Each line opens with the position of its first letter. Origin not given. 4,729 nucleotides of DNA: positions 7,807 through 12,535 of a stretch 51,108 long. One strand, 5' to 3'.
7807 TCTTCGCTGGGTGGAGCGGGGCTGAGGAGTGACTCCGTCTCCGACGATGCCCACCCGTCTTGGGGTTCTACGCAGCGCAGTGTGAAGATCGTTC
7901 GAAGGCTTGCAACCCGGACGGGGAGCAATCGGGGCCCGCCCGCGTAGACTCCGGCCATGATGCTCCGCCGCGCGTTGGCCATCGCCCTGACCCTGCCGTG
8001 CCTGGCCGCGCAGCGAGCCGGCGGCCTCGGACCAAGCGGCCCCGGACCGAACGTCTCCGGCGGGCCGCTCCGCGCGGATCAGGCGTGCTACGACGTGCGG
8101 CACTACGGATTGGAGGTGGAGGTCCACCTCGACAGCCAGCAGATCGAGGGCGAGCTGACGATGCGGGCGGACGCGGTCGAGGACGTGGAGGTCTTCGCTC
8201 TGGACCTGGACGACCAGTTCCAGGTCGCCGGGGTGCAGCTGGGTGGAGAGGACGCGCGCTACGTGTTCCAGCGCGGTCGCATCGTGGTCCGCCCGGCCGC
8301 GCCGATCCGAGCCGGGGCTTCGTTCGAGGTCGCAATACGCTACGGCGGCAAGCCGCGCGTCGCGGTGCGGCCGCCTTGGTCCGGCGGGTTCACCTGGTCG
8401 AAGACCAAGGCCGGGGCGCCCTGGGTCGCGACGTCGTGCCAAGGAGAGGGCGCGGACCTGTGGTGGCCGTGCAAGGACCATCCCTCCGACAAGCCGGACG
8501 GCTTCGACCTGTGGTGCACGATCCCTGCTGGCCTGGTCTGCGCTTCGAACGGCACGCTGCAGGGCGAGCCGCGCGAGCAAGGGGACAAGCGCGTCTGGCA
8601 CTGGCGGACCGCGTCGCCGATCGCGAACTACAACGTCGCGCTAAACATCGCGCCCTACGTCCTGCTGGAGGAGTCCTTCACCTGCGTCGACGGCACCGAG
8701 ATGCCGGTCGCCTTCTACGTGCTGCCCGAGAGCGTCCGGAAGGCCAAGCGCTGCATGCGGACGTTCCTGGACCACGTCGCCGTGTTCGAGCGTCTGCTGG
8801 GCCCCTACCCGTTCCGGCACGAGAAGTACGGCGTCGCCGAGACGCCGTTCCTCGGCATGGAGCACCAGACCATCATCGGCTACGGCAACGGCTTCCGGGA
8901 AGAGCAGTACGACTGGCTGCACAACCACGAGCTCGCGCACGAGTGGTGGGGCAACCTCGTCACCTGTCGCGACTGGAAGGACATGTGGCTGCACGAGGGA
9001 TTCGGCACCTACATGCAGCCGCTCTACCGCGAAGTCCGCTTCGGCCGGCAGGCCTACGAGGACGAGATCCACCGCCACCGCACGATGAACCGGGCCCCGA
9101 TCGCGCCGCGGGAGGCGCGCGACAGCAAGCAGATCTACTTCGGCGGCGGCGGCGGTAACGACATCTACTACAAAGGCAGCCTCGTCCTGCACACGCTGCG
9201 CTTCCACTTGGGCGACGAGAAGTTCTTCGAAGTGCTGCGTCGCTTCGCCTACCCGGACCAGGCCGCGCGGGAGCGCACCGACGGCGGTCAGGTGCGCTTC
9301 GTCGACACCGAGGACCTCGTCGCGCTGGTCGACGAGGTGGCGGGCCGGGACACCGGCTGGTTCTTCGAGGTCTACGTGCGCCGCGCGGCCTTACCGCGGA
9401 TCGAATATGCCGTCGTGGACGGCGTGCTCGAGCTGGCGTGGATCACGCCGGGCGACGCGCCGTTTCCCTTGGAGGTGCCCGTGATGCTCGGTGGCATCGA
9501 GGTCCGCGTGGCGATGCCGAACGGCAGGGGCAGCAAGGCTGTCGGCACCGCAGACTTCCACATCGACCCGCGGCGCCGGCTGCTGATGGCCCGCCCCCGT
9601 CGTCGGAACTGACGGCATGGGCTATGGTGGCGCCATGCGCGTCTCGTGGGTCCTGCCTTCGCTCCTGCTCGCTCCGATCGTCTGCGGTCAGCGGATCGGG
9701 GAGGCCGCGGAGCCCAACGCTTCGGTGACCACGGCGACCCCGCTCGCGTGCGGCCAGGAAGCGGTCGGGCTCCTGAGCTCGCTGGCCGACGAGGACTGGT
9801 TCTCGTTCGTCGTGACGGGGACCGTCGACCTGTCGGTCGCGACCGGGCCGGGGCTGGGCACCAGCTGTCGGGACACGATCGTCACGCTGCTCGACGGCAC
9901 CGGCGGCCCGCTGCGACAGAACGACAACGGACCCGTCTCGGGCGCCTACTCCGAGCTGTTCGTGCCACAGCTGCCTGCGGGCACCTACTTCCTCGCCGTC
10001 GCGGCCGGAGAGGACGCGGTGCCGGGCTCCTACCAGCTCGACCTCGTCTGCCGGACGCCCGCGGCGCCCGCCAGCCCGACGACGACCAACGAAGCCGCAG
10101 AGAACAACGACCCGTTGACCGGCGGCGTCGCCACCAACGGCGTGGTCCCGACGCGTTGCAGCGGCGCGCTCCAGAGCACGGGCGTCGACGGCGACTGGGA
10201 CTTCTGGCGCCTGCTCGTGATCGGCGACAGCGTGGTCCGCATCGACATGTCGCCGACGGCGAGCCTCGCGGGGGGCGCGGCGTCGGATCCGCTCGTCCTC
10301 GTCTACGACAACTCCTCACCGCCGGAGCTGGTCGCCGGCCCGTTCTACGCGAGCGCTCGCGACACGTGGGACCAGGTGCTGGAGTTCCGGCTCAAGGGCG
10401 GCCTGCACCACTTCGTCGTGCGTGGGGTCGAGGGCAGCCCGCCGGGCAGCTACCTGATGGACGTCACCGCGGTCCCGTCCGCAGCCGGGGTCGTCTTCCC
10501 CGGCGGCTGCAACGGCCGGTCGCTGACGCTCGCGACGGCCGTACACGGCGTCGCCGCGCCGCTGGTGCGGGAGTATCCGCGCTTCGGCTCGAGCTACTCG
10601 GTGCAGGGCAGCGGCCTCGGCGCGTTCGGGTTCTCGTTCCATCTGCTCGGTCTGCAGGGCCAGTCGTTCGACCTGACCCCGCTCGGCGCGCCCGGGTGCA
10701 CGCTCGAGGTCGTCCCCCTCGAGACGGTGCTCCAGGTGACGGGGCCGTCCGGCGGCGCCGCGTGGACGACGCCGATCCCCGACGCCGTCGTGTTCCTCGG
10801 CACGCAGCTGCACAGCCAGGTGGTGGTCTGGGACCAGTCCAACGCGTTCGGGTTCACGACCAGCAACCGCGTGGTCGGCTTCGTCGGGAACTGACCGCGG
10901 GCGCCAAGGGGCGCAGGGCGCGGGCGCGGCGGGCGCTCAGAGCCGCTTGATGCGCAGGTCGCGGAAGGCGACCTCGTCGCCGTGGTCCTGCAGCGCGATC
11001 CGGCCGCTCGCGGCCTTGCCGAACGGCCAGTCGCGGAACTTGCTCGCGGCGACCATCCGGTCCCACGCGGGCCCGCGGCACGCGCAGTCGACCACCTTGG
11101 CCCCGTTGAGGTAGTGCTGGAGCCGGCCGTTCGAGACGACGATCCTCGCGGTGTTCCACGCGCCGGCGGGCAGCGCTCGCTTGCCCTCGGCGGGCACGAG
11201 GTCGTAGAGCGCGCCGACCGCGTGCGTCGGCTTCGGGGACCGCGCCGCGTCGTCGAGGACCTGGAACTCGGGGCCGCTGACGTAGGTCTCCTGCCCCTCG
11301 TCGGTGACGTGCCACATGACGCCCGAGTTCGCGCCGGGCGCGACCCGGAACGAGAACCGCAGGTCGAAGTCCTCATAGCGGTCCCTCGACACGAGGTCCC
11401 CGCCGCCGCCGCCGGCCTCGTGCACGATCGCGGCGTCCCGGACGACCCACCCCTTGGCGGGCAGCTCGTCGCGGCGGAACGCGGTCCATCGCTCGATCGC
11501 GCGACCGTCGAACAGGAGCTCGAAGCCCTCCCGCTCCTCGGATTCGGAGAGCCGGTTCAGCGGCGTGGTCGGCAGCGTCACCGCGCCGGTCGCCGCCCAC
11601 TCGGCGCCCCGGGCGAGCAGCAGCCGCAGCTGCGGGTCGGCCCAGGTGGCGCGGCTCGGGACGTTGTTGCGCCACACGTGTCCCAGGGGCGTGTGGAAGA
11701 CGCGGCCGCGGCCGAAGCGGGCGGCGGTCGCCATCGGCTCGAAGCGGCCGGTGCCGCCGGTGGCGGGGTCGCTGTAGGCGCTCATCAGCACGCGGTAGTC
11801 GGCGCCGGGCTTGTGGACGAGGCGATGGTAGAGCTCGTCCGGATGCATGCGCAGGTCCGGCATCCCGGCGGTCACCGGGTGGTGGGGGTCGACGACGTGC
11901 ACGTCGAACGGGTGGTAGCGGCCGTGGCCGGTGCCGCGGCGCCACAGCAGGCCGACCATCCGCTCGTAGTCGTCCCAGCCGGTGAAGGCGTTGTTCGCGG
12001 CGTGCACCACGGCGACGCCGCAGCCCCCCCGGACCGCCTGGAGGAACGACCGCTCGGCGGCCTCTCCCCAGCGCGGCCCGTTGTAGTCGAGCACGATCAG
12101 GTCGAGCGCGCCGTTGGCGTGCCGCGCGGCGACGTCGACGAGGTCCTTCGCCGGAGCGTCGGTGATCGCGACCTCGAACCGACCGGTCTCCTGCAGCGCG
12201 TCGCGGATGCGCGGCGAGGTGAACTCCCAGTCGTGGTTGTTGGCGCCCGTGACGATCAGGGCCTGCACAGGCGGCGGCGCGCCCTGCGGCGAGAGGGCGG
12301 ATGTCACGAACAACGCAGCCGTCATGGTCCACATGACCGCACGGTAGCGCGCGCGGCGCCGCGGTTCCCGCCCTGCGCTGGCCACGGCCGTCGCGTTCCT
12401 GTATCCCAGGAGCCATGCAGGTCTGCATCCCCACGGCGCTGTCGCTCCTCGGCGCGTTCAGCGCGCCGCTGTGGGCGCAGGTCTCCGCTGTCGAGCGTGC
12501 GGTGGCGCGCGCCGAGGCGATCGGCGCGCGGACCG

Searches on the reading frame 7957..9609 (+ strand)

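Call 32: search_protein_families(library=pfam, proteins=[window:7957-9609:+], max_evalue=0.00001)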
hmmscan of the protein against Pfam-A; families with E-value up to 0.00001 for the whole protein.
window:7957-9609:+ (551 aa): 2 families
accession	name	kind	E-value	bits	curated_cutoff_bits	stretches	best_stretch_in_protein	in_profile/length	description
PF01433.26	Peptidase_M1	-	1.4e-17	64.4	27.7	1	323-430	72-185/218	Peptidase family M1 domain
PF17900.6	Peptidase_M1_N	-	3.2e-07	31.1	25.8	1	48-225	3-185/186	Peptidase M1 N-terminal domain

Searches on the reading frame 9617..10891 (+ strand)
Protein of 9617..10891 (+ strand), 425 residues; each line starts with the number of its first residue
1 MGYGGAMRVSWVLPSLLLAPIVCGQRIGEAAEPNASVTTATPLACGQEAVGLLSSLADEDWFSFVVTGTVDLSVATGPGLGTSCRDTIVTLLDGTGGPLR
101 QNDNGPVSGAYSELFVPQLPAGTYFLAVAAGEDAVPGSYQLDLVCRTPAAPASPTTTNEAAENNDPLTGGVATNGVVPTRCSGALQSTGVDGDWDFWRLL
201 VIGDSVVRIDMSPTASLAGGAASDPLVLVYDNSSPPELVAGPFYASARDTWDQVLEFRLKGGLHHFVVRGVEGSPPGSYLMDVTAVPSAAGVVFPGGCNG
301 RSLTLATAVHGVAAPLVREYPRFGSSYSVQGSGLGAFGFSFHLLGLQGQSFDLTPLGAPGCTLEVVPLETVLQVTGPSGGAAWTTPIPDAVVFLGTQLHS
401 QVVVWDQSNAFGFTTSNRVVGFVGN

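Call 32: search_protein_families(library=pfam, proteins=[window:9617-10891:+], max_evalue=0.00001)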
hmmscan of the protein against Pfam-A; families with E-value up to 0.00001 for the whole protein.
window:9617-10891:+ (425 aa): 1 family
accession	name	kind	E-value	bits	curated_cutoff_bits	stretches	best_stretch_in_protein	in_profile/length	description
PF04151.21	PPC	-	6.9e-06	27.3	25.9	0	58-129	1-69/70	Bacterial pre-peptidase C-terminal domain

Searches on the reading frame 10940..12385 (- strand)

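Call 32: search_protein_families(library=pfam, proteins=[window:10940-12385:-], max_evalue=0.00001)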
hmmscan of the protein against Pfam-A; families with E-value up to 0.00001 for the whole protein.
window:10940-12385:- (482 aa): 2 families
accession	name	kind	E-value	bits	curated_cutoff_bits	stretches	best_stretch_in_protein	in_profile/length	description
PF06439.18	3keto-disac_hyd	-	1.3e-45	156.2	26.8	1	287-480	1-187/187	3-keto-disaccharide hydrolase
PF06283.17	ThuA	-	8.2e-26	92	33.4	1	42-264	2-209/209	Trehalose utilisation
